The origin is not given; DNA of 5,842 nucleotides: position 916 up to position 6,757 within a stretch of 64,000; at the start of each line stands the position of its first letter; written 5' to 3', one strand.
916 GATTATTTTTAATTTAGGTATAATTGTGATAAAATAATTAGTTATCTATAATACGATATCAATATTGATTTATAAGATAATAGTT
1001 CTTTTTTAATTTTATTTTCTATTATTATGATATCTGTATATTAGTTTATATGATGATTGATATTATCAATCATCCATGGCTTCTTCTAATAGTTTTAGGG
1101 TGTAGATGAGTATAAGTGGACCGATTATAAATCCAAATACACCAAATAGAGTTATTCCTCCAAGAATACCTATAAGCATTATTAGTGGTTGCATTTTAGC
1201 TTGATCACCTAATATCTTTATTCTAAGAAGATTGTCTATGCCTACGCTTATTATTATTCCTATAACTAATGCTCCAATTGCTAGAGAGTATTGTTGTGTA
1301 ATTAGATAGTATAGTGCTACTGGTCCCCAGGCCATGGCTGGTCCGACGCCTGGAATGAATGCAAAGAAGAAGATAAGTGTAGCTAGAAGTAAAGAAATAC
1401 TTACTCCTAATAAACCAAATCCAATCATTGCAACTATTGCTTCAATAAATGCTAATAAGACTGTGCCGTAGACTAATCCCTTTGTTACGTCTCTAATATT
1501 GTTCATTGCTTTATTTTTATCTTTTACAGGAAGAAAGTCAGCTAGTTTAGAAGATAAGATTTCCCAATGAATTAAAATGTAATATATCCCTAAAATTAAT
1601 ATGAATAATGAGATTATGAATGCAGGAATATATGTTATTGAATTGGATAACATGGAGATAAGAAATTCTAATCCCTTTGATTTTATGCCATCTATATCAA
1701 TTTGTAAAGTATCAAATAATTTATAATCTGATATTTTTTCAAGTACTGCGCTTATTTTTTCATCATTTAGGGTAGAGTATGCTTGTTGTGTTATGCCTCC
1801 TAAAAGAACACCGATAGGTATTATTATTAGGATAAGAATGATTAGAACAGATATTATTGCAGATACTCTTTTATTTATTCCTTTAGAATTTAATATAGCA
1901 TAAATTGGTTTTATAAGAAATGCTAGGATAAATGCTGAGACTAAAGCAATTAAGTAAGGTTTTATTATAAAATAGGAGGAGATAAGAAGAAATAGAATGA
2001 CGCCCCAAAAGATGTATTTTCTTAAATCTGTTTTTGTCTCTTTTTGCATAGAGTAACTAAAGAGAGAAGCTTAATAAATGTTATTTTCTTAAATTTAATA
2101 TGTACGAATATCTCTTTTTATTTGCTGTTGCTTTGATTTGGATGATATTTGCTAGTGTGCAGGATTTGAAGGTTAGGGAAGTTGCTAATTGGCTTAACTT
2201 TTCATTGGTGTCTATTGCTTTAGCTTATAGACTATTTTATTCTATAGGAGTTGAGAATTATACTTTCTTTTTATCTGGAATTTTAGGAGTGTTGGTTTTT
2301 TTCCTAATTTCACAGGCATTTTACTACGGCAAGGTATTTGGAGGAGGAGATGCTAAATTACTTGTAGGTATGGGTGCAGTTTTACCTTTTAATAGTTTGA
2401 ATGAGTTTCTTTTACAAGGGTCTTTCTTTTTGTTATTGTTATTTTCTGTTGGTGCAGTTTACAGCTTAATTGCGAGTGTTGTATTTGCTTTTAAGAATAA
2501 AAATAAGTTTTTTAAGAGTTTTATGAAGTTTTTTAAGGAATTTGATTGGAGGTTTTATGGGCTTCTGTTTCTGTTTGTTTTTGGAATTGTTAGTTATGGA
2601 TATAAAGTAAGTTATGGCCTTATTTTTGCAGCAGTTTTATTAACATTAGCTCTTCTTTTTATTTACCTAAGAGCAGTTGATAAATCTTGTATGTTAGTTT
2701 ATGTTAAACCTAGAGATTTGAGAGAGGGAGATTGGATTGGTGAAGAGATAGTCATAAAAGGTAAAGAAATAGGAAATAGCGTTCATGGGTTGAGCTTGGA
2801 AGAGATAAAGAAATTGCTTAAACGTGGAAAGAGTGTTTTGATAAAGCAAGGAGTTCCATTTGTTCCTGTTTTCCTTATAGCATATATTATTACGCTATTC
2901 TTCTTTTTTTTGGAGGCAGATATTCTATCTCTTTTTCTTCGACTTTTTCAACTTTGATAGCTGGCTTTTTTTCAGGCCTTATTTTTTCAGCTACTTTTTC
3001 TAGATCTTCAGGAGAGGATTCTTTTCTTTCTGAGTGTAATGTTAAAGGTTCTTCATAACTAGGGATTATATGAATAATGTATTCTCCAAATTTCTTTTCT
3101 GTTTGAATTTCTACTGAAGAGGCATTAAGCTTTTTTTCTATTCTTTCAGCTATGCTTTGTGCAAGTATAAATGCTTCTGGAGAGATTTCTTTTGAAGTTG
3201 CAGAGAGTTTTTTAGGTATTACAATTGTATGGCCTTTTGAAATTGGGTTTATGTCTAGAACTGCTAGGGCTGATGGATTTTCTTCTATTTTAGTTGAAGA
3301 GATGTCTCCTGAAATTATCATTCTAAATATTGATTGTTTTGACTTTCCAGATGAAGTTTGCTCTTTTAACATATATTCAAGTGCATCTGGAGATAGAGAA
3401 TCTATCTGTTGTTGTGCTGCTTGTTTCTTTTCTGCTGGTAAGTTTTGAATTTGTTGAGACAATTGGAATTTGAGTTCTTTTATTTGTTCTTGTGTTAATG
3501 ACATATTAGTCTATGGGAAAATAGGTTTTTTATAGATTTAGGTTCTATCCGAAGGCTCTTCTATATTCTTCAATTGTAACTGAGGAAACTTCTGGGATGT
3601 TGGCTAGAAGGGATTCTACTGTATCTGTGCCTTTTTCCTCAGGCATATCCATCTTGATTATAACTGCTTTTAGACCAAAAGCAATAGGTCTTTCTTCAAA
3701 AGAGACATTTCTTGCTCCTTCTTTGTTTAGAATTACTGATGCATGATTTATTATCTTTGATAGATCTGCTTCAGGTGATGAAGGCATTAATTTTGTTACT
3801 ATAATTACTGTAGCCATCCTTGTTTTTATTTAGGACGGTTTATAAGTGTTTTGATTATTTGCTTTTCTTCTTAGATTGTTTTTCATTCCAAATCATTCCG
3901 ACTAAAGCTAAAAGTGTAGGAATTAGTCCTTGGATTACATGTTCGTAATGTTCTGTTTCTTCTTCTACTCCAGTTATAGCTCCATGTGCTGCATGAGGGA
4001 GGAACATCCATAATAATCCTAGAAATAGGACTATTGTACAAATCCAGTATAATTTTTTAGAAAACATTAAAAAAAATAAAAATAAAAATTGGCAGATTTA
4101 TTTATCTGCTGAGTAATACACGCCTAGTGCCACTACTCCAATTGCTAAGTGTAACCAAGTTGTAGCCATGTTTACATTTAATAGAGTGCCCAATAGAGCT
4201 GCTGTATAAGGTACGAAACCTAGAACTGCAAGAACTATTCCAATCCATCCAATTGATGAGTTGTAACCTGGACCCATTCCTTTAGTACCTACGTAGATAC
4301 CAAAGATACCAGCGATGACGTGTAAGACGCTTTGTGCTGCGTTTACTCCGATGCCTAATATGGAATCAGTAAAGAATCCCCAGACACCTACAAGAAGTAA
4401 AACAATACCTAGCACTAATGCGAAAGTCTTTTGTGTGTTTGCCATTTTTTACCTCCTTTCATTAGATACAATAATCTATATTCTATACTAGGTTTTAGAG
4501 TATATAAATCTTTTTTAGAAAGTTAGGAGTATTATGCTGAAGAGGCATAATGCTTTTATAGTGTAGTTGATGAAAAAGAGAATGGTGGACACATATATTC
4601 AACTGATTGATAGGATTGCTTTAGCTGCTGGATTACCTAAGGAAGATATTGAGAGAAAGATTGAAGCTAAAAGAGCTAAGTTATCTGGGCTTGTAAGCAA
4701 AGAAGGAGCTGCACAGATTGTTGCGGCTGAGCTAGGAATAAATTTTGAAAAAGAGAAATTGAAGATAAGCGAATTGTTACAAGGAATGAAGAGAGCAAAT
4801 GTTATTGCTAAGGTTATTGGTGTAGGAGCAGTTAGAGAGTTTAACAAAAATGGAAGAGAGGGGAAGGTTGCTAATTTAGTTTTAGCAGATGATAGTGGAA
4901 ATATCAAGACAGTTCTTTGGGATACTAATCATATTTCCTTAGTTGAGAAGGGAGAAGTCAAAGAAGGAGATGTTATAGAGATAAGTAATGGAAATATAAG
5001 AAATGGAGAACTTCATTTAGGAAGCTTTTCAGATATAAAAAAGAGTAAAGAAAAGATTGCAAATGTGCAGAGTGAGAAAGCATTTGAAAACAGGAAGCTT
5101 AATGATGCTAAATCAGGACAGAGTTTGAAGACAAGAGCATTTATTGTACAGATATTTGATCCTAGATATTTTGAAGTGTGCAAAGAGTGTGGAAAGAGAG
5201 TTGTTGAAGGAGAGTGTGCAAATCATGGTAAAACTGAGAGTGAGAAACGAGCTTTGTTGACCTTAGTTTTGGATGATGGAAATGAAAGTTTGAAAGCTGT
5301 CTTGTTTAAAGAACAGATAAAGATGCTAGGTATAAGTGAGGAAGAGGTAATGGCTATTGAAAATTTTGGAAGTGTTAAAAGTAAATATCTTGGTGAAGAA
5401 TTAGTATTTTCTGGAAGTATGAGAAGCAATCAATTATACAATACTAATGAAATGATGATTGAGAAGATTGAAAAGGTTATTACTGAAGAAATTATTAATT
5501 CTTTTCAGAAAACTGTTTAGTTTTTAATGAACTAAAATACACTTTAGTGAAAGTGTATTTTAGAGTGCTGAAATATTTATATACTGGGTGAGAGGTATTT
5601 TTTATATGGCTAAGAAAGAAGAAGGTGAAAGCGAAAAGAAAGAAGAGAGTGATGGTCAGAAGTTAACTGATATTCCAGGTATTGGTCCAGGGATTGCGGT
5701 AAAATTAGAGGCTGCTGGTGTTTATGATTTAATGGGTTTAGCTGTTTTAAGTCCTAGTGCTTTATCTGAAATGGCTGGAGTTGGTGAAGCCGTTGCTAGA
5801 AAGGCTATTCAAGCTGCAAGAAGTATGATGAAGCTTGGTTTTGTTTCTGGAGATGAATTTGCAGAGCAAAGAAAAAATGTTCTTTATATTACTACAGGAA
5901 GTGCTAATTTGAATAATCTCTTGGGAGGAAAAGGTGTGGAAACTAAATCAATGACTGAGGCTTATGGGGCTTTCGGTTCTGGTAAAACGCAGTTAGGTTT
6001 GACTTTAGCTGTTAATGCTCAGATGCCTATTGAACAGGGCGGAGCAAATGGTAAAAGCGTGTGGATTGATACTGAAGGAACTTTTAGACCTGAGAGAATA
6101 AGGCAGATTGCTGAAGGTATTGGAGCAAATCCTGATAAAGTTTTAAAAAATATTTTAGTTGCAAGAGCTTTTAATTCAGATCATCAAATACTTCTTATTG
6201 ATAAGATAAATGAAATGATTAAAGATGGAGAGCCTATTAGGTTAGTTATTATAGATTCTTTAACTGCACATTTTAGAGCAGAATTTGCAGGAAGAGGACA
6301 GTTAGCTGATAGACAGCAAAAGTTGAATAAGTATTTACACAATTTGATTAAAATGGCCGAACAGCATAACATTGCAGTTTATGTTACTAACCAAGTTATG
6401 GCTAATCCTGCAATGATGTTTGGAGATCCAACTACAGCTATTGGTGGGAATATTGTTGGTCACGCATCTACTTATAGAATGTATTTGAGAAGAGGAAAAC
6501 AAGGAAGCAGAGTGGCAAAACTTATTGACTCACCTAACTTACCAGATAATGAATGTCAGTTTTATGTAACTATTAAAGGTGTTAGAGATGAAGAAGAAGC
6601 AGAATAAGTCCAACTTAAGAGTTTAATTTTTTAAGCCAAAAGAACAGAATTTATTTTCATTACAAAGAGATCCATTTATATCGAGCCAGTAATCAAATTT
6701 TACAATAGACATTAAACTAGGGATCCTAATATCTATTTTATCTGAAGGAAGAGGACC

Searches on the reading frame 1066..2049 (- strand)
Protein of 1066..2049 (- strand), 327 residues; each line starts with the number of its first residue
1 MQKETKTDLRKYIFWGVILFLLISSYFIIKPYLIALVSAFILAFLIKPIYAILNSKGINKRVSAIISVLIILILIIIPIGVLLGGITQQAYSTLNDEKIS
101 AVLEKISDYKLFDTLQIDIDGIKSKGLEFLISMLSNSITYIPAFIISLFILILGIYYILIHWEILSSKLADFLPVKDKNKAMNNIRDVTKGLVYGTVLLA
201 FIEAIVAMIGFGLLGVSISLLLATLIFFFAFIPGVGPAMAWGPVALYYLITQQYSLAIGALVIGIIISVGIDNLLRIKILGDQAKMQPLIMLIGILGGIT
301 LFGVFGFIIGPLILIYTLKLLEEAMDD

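Call 68: search_protein_families(library=pfam, proteins=[window:1066-2049:-], max_evalue=0.01)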
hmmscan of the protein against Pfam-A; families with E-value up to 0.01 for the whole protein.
window:1066-2049:- (327 aa): 1 family
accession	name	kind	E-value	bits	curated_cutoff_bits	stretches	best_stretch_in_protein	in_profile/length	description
PF01594.21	AI-2E_transport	-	3.6e-43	148.4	34.3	1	17-322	6-324/327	AI-2E family transporter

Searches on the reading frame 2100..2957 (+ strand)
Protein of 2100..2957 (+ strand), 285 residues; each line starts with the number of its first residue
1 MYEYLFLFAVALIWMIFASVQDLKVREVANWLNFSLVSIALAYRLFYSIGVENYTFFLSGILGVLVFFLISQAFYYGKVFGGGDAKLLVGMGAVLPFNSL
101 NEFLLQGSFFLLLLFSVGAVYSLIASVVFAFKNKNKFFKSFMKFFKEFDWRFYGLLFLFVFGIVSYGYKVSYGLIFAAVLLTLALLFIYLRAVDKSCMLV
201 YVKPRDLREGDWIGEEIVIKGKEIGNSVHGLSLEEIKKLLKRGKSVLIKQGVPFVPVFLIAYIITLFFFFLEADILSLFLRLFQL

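Call 68: search_protein_families(library=pfam, proteins=[window:2100-2957:+], max_evalue=0.01)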
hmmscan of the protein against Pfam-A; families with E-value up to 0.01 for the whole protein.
window:2100-2957:+ (285 aa): 1 family
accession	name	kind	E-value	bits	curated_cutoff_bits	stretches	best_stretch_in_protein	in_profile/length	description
PF01478.23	Peptidase_A24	-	4e-14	53.4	26.5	1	10-121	2-102/104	Type IV leader peptidase family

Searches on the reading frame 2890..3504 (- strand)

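Call 68: search_protein_families(library=pfam, proteins=[window:2890-3504:-], max_evalue=0.01)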
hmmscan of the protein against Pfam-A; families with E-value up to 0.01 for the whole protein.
window:2890-3504:- (204 aa): 2 families
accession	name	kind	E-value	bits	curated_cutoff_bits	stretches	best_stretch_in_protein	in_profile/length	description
PF01230.28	HIT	-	5.4e-09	37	21.5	1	67-139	3-81/98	HIT domain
PF11969.13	DcpS_C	-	1.8e-05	25.6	24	1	58-151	2-93/114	Scavenger mRNA decapping enzyme C-term binding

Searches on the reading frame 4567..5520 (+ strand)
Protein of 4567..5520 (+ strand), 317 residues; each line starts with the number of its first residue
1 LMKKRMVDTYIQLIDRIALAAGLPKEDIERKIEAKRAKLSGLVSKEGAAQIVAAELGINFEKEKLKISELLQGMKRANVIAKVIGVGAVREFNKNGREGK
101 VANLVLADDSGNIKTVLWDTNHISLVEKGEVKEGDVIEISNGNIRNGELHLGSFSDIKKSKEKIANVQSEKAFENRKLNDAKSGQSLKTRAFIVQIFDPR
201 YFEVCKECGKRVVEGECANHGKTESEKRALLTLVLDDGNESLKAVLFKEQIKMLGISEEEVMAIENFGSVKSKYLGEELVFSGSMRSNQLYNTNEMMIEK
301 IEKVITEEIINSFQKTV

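Call 79: search_protein_families(library=pfam, proteins=[window:4567-5520:+], max_evalue=0.001)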
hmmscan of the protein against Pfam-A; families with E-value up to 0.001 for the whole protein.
window:4567-5520:+ (317 aa): 3 families
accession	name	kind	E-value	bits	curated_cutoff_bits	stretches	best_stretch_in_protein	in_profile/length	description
PF01336.31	tRNA_anti-codon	-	4.5e-08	33.4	27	1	88-146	6-59/75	OB-fold nucleic acid binding domain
PF17244.8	CDC24_OB3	-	0.00044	20.6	25.4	0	79-260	11-200/216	Cell division control protein 24, OB domain 3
PF09999.14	DUF2240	-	0.00044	20.3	22.3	1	10-61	87-138/144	Uncharacterized protein conserved in archaea (DUF2240)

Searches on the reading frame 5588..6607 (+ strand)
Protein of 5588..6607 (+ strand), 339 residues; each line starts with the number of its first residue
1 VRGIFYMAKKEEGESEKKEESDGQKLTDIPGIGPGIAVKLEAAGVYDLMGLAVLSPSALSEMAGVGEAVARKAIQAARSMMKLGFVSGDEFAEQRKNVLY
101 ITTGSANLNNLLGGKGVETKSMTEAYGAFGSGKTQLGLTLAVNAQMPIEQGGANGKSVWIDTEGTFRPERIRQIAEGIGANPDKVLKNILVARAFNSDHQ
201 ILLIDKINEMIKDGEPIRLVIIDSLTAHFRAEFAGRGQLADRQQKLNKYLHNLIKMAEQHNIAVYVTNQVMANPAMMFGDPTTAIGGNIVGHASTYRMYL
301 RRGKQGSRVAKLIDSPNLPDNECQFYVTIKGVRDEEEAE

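Call 79: search_protein_families(library=pfam, proteins=[window:5588-6607:+], max_evalue=0.001)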
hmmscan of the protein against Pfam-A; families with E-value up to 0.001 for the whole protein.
window:5588-6607:+ (339 aa): 5 families
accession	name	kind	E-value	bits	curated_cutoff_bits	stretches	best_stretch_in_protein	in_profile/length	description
PF08423.17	Rad51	-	2.3e-91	305.8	22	1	94-334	1-243/244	Rad51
PF00154.27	RecA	-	3.3e-16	60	27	1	92-305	24-223/262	recA bacterial DNA recombination protein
PF14520.12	HHH_5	-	4.4e-09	37.1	27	1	25-78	3-56/57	Helix-hairpin-helix domain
PF13481.12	AAA_25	-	2.4e-06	27.7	27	1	119-268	32-188/195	AAA domain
PF06745.19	ATPase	-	0.00017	21.5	26.6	1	102-269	2-163/231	KaiC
